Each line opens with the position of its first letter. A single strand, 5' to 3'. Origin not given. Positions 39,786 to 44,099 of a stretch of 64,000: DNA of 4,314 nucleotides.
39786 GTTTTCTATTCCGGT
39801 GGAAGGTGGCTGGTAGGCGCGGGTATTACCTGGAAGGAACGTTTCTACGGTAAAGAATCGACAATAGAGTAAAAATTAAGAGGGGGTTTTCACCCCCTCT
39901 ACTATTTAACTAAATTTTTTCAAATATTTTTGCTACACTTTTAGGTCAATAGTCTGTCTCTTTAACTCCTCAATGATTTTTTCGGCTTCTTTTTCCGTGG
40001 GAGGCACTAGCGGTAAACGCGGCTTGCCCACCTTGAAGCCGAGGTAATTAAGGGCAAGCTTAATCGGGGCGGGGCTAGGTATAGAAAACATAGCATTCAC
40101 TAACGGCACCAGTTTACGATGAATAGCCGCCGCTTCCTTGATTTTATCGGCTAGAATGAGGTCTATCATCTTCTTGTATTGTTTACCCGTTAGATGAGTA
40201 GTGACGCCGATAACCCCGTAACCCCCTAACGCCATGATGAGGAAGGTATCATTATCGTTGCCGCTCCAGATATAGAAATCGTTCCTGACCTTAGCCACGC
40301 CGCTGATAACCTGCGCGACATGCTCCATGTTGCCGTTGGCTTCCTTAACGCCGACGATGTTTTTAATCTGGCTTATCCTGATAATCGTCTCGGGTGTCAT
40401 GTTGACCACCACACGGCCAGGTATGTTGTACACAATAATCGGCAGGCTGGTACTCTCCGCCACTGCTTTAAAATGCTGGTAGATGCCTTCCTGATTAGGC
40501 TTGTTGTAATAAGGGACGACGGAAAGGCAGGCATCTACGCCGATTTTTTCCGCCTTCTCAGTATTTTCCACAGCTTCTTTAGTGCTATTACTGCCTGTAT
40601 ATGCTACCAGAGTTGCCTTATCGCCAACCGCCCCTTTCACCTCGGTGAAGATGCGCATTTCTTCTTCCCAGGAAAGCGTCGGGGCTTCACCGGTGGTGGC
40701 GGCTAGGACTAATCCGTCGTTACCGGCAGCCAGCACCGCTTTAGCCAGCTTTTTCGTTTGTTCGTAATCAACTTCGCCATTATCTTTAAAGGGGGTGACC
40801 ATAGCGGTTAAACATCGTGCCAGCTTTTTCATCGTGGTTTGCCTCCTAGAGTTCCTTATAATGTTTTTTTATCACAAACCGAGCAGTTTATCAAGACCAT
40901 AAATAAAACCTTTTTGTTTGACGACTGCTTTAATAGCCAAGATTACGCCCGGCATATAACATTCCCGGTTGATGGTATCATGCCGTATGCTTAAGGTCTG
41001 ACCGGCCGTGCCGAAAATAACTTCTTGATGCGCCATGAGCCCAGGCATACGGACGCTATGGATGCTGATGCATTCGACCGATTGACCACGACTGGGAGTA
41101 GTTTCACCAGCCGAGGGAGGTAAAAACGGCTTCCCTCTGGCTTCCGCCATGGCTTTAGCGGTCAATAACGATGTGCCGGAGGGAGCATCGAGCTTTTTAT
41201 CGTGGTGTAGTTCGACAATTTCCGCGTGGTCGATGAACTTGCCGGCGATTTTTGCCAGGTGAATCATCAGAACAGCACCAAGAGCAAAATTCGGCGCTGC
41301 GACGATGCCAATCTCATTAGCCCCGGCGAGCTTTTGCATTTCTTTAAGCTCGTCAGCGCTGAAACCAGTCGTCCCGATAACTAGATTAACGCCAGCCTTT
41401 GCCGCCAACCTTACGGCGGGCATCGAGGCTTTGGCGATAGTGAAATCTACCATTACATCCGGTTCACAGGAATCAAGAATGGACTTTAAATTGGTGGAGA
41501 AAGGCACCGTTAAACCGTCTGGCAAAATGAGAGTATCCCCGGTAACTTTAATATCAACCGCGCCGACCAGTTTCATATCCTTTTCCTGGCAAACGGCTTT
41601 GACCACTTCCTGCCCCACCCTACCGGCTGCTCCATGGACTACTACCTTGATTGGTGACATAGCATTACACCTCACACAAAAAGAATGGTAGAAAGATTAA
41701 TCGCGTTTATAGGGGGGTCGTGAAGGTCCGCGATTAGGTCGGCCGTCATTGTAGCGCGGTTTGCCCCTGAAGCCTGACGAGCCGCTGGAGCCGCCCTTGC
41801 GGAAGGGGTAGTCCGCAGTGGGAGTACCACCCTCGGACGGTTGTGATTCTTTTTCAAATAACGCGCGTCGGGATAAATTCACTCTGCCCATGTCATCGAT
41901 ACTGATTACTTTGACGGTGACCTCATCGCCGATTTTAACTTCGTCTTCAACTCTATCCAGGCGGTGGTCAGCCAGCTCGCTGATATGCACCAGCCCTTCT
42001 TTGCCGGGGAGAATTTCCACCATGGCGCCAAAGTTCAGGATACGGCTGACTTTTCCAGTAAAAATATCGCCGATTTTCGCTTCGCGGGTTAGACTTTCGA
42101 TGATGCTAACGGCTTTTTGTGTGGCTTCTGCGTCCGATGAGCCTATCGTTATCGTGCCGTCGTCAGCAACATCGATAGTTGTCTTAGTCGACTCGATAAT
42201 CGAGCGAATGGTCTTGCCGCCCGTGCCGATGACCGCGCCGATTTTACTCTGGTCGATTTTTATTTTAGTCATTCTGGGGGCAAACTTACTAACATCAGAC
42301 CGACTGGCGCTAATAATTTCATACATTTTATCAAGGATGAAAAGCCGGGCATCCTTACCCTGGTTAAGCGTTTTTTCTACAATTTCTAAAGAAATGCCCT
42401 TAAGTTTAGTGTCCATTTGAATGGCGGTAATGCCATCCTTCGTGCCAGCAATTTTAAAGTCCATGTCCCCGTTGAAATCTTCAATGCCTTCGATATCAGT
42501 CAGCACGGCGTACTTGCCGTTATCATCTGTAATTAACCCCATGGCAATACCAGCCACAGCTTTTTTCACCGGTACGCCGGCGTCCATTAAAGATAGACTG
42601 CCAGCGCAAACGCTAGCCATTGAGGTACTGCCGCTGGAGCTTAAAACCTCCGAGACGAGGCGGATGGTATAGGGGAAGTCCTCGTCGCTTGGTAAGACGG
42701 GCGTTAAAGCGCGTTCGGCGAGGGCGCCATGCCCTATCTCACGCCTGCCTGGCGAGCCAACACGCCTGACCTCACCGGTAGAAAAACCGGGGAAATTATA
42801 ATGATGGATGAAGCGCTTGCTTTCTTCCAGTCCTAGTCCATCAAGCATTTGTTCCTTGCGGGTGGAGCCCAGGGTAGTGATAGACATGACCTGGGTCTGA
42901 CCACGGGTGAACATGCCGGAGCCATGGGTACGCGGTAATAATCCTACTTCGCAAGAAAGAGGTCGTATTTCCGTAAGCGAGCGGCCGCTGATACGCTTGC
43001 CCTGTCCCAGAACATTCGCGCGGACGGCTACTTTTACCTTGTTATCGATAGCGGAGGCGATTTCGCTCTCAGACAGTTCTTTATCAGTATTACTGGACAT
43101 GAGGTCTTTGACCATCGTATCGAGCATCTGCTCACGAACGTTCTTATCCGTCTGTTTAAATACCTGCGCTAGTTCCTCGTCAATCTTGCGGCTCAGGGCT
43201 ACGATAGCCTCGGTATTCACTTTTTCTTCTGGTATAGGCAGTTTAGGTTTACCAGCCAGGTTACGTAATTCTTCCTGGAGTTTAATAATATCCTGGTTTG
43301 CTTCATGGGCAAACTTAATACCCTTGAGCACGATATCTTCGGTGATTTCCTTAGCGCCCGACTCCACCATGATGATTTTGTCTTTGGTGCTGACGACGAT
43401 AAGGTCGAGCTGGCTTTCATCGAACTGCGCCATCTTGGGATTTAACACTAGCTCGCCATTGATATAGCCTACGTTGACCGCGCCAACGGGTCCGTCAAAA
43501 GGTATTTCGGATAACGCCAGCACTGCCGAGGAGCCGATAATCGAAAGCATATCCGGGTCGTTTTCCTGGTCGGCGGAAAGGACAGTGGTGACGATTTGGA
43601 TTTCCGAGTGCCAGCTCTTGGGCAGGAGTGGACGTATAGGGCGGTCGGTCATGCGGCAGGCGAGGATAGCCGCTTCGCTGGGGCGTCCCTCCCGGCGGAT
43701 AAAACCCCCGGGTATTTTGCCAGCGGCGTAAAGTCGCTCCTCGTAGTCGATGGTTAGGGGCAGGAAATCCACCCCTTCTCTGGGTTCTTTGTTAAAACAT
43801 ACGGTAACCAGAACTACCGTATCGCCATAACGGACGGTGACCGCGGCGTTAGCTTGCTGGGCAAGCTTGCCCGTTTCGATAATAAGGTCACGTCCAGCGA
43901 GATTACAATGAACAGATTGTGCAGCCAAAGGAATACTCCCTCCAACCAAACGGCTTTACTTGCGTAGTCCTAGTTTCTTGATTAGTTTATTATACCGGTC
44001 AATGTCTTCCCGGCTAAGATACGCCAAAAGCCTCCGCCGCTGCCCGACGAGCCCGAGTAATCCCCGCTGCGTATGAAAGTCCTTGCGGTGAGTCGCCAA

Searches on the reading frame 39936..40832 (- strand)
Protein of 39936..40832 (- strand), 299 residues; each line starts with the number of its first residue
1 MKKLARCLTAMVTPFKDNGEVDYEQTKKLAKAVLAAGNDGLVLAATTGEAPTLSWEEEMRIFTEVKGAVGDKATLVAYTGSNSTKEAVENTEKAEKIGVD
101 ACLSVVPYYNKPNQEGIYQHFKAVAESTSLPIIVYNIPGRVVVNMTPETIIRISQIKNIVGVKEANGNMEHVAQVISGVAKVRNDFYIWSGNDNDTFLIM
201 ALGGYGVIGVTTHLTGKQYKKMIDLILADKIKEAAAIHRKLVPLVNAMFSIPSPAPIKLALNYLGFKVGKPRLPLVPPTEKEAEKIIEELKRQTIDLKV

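Call 54: search_protein_families(library=pfam, proteins=[window:39936-40832:-], max_evalue=0.00001)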
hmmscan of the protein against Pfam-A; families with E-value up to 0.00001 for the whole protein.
window:39936-40832:- (299 aa): 1 family
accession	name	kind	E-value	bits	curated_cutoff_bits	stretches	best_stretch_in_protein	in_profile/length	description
PF00701.28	DHDPS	-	1.7e-92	309.7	22.1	1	4-291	2-287/289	Dihydrodipicolinate synthetase family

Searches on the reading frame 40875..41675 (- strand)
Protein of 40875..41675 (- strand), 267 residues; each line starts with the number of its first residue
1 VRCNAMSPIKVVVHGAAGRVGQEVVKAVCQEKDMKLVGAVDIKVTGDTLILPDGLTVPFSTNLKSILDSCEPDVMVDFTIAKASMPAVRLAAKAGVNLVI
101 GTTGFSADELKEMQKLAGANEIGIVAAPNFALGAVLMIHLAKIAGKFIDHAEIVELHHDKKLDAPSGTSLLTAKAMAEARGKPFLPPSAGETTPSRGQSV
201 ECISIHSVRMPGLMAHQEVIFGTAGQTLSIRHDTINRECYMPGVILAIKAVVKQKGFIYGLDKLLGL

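Call 54: search_protein_families(library=pfam, proteins=[window:40875-41675:-], max_evalue=0.00001)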
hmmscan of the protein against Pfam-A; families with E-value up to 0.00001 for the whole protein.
window:40875-41675:- (267 aa): 2 families
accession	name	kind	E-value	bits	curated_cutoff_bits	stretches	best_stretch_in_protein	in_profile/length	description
PF05173.19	DapB_C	-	3.1e-31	108.4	27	1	133-265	1-121/121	Dihydrodipicolinate reductase, C-terminus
PF01113.26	DapB_N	-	8.6e-30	103.8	25.6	1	9-130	1-124/124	Dihydrodipicolinate reductase, N-terminus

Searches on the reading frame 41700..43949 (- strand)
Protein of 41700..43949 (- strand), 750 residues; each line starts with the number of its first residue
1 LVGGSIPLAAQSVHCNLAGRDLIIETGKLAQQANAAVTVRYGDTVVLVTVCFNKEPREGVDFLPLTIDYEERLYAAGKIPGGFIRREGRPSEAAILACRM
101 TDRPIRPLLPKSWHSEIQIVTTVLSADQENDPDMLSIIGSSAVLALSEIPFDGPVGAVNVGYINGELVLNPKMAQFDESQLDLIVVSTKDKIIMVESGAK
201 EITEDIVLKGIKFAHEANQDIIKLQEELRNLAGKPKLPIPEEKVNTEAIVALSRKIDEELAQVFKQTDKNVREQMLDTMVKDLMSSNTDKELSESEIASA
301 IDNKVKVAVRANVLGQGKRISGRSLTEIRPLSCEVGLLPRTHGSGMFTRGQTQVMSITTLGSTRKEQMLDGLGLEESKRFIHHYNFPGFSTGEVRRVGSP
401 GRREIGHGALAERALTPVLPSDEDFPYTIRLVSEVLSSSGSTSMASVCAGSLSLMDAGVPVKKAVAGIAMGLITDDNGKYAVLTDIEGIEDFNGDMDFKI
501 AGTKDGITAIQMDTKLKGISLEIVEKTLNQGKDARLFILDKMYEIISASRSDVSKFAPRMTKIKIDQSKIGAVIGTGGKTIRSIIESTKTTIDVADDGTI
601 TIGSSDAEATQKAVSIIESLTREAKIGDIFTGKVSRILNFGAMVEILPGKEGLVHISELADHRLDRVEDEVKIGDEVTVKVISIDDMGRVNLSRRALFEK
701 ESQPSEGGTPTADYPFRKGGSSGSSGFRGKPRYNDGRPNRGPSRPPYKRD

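Call 54: search_protein_families(library=pfam, proteins=[window:41700-43949:-], max_evalue=0.00001)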
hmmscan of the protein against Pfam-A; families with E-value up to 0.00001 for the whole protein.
window:41700-43949:- (750 aa): 5 families
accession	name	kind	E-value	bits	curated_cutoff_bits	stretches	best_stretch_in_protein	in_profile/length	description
PF01138.27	RNase_PH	-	1.8e-57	193.8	25.5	2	327-460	1-130/130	3' exoribonuclease family, domain 1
PF03725.20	RNase_PH_C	-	1.9e-19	69.8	20.8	1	153-217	1-67/67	3' exoribonuclease family, domain 2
PF00575.29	S1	-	4.7e-18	65.8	22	1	624-695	2-74/74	S1 RNA binding domain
PF00013.35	KH_1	-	1.8e-10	40.9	21.5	1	561-618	2-65/66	KH domain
PF03726.19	PNPase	-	3.9e-06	27.7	24.6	0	256-324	10-81/81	Polyribonucleotide nucleotidyltransferase, RNA binding domain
